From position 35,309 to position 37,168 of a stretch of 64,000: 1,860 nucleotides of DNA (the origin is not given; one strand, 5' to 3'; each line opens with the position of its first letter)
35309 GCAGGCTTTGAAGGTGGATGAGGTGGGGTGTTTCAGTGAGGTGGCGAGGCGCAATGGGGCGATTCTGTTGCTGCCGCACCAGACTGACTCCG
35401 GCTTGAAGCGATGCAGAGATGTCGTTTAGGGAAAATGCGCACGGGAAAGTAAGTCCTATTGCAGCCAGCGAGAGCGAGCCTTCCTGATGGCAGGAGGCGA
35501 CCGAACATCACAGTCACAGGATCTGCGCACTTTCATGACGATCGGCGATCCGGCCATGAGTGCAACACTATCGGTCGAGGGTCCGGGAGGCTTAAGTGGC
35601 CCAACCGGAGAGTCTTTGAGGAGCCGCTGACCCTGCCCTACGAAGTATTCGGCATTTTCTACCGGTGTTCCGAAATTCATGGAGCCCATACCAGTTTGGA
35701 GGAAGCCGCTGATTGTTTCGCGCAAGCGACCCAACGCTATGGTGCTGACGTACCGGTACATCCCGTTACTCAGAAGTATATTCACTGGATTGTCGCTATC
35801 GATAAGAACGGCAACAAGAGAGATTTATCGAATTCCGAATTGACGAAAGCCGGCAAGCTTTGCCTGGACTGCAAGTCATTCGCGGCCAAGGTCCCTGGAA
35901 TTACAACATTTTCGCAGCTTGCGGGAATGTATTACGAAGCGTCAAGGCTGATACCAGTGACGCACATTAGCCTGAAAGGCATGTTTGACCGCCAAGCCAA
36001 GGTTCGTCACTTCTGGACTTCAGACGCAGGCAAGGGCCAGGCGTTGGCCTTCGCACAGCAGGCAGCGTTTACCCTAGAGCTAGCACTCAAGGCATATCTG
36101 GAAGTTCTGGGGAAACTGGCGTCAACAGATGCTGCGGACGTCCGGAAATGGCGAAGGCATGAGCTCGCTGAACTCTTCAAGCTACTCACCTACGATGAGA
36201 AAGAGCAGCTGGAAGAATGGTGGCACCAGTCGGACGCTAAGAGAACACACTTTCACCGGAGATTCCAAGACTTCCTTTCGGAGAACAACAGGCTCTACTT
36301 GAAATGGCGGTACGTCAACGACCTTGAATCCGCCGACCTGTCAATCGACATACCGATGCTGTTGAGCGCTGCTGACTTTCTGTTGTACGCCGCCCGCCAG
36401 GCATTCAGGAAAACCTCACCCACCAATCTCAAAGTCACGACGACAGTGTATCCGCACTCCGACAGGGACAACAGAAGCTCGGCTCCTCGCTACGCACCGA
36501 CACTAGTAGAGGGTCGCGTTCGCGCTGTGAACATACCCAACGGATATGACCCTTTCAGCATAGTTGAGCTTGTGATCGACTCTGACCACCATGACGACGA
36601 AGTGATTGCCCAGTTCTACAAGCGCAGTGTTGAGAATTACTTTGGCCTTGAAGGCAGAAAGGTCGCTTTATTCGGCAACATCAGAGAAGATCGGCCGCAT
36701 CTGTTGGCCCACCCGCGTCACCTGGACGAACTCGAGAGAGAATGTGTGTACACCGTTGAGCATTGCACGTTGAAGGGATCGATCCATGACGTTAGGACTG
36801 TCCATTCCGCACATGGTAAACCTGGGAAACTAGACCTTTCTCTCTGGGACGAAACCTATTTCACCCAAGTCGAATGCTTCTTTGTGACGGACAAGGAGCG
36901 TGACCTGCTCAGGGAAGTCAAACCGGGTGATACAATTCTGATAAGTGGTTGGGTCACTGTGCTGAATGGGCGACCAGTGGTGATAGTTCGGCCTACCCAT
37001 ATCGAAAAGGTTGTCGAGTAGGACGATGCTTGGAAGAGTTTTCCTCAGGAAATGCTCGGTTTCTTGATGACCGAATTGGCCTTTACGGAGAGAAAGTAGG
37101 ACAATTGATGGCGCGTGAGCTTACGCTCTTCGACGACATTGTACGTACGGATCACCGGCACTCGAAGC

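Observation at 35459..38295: Candidate two-gene defence cassette: HEPN + tandem OB-fold protein with a PD-(D/E)xK-like partner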

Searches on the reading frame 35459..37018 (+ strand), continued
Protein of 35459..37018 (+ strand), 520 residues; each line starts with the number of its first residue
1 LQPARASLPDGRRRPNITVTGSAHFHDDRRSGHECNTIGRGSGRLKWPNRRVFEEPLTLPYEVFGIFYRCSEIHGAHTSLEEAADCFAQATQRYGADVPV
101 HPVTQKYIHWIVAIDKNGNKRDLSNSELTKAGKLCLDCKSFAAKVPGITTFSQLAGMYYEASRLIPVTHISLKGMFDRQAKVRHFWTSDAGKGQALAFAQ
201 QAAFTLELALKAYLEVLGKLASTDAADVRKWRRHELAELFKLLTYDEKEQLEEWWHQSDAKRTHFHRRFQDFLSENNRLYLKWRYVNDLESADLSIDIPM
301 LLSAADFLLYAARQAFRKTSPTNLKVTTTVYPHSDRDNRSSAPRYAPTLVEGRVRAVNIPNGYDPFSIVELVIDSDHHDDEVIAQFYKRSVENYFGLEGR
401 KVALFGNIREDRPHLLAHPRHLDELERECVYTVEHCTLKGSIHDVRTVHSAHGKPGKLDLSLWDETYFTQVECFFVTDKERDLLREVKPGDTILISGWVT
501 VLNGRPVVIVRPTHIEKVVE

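Call 79: search_protein_families(library=pfam, proteins=[L013:5805-7793:+, L013:7805-8932:+, L013:11483-12736:+, L013:17157-20213:+, L006:3472-7311:+, L006:8963-9877:+, L008:3058-4218:+, L021:8595-9728:+, L021:3065-6022:+], max_evalue=0.001)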
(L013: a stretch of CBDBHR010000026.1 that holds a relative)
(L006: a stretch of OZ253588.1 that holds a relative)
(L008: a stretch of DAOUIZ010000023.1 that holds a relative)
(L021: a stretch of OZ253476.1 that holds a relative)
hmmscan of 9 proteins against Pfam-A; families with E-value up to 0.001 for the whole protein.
L013:5805-7793:+ (663 aa): 2 families
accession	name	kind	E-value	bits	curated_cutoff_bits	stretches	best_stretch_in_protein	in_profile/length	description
PF13589.12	HATPase_c_3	-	6.1e-21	75.3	25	1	180-294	5-118/137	Histidine kinase-, DNA gyrase B-, and HSP90-like ATPase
PF02518.31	HATPase_c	-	0.00016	22.5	26.4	1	181-271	9-97/111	Histidine kinase-, DNA gyrase B-, and HSP90-like ATPase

L013:7805-8932:+ (376 aa): 7 families
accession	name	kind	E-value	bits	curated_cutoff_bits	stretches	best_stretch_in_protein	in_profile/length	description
PF13358.12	DDE_3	-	1.8e-22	80.2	28.6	1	189-333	3-145/146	DDE superfamily endonuclease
PF13565.12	HTH_32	-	5.7e-13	49.6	33.7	1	77-147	2-73/73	Homeodomain-like domain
PF13384.12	HTH_23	-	2.4e-12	46.7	24.6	1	46-92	3-49/50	Homeodomain-like domain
PF13551.12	HTH_29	-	5e-10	39.8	28.1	1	50-101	1-53/64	Winged helix-turn helix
PF13518.12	HTH_28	-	2.2e-07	31.3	25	1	49-99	1-51/52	Helix-turn-helix domain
PF08281.18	Sigma70_r4_2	-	0.00011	22.2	25.7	1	49-83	14-49/54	Sigma-70, region 4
PF18024.7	HTH_50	-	0.00066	19.8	27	0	124-143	21-40/50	Helix-turn-helix domain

L013:11483-12736:+ (418 aa): 1 family
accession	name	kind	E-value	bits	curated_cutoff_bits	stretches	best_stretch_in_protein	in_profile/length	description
PF01420.25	Methylase_S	-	5.7e-21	75.9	22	2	21-163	1-154/168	Type I restriction modification DNA specificity domain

L013:17157-20213:+ (1019 aa): 5 families
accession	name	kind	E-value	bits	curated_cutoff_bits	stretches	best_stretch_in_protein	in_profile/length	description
PF18766.7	SWI2_SNF2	-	6.9e-28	98.2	26.7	1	299-531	1-192/221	SWI2/SNF2 ATPase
PF04313.20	HSDR_N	-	4.1e-18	66.4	25.1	1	141-228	109-195/198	Type I restriction enzyme R protein N terminus (HSDR_N)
PF04851.21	ResIII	-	4.1e-17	63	22.5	1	296-488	4-163/164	Type III restriction enzyme, res subunit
PF22679.2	T1R_D3-like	-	2e-12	48.2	27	1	663-713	100-151/158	Type I restriction enzyme subunit R domain 3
PF00270.35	DEAD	-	5.3e-08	33.2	26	1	316-488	13-161/167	DEAD/DEAH box helicase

L006:3472-7311:+ (1280 aa): 9 families
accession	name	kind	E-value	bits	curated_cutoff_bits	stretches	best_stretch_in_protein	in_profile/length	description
PF07719.23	TPR_2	-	1.8e-12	46.8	27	0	251-279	6-34/34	Tetratricopeptide repeat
PF20698.3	PIN-TPR-GreABC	-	4.1e-12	47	27.8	1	981-1117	1-132/138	PIN domain associated with the TPR-GreAB-C-PIN system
PF14559.12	TPR_19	-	7.8e-12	45.8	25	1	449-494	5-50/68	Tetratricopeptide repeat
PF13432.12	TPR_16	-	2.2e-10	41.2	32.7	0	452-493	14-55/65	Tetratricopeptide repeat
PF00515.34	TPR_1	-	5.1e-08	32.8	27.8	1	251-279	6-34/34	Tetratricopeptide repeat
PF13428.12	TPR_14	-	2.2e-07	31.3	23.5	0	436-474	2-40/44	Tetratricopeptide repeat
PF13174.12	TPR_6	-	5.8e-05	23.9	26.3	0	715-733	4-22/33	Tetratricopeptide repeat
PF25063.1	ARM_TT21_C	-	0.00028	21.3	35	0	450-527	36-120/209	Tetratricopeptide repeat protein 21 C-terminal ARM domain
PF13181.12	TPR_8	-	0.00043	20.7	25.7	0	248-279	3-34/34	Tetratricopeptide repeat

L006:8963-9877:+ (305 aa): 3 families
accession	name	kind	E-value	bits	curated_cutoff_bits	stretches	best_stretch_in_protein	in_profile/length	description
PF00665.32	rve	-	5.7e-24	84.8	32.6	1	118-211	2-100/102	Integrase core domain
PF13683.12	rve_3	-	3.1e-15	56.1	26.5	1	201-267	1-67/67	Integrase core domain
PF13276.12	HTH_21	-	5.2e-15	55.9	28.1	1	44-97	5-60/60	HTH-like domain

L008:3058-4218:+ (387 aa): 1 family
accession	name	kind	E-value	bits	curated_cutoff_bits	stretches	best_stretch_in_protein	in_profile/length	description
PF00589.27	Phage_integrase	-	3.5e-10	40.4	27.1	1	224-371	23-169/172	Phage integrase family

L021:8595-9728:+ (378 aa): 0 families

L021:3065-6022:+ (986 aa): 6 families
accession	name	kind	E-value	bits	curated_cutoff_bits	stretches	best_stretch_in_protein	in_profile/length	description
PF00501.34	AMP-binding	-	8.6e-65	219.4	29.9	1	5-355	1-384/384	AMP-binding enzyme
PF07993.18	NAD_binding_4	-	1.4e-56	192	20.1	1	634-874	1-258/258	Male sterility protein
PF00550.31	PP-binding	-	3e-16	59.9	20.8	1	527-592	2-67/67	Phosphopantetheine attachment site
PF01370.27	Epimerase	-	5.5e-12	46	20.9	1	632-829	1-176/240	NAD dependent epimerase/dehydratase family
PF13193.12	AMP-binding_C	-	2.5e-10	41.5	24.5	1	410-487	2-72/76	AMP-binding enzyme C-terminal domain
PF01073.25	3Beta_HSD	-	9.1e-06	25.3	22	1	633-823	1-178/280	3-beta hydroxysteroid dehydrogenase/isomerase family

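Call 80: search_protein_families(library=ncbifam, proteins=[window:35633-37018:+], max_evalue=0.01)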
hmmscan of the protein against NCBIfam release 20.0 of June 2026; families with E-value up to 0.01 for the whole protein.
window:35633-37018:+ (462 aa): 0 families

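Call 83: list_cluster_members(proteins=[P0001, P0098, P0002])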
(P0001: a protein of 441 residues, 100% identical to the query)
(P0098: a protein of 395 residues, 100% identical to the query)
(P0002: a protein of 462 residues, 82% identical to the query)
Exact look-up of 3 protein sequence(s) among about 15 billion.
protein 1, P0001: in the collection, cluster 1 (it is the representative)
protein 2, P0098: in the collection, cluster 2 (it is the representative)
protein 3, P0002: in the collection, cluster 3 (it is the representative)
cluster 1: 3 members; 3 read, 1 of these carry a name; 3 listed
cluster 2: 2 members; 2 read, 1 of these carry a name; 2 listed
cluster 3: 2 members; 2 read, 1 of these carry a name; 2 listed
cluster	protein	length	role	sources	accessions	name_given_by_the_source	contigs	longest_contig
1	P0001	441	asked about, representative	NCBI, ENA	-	-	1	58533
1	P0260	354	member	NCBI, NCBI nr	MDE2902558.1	MAG: OB-fold nucleic acid binding domain-containing protein [Chloroflexota bacterium] | OB-fold nucleic acid binding domain-containing protein [Chloroflexota bacterium]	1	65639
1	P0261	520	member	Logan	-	-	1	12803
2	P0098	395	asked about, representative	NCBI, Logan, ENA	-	-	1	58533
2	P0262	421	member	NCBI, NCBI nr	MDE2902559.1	MAG: hypothetical protein OXP73_05975 [Chloroflexota bacterium] | hypothetical protein [Chloroflexota bacterium]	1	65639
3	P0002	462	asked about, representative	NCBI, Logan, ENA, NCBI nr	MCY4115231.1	MAG: OB-fold nucleic acid binding domain-containing protein [Chloroflexi bacterium] | OB-fold nucleic acid binding domain-containing protein [Chloroflexota bacterium]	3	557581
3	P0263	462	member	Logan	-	-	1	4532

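Call 91: search_dna_similar(query=window:35633-37018:+, collection=plasmids, mode=protein, max_evalue=0.001, max_rows=12)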
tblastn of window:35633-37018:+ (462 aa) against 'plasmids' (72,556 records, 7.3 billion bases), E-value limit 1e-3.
No match.

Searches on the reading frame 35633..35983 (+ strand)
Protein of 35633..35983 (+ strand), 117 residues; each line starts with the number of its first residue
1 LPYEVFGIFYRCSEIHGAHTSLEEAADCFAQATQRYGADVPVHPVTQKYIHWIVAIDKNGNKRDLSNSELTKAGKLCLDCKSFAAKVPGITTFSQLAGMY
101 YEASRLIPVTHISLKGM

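Call 86: search_solved_structures(query=A8, max_evalue=10, show_alignments=0)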
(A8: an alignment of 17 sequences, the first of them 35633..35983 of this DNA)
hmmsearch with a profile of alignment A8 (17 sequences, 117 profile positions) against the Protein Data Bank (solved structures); distinct sequences matched with E-value up to 10: 12.
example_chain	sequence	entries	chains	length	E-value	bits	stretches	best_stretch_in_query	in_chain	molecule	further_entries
8fjf_A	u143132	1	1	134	0.0023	21.2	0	22-77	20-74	H10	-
7uek_A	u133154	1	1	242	0.13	15.7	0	49-102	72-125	OT3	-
5d79_A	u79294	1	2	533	0.29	14.5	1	8-33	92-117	Berberine bridge enzyme-like protein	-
6zj3_SJ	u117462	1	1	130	0.44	13.9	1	20-86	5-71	Ribosomal protein uS8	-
5opt_e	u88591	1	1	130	0.57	13.5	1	21-85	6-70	40S ribosomal protein S15a, putative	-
7ase_b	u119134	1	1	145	0.6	13.5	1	20-85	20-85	40S ribosomal protein S15a, putative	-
4v8m_AJ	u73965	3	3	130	0.61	13.4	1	21-90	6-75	40S RIBOSOMAL PROTEIN S15A, PUTATIVE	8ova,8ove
8ts1_A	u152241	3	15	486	0.99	12.8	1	46-95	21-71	Magnesium transporter MRS2 homolog, mitochondrial, Soluble cytochrome b562 fusion protein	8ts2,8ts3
8tul_A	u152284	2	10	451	1.1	12.6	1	46-95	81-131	Magnesium transporter MRS2 homolog, mitochondrial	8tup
8ip3_A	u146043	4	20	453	1.1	12.6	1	46-95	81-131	Magnesium transporter MRS2 homolog, mitochondrial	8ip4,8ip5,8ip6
7qix_T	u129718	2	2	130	1.3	12.4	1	21-87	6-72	40S ribosomal protein S15a-1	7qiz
5oql_w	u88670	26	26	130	1.6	12.1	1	21-92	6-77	40S ribosomal protein S22-like protein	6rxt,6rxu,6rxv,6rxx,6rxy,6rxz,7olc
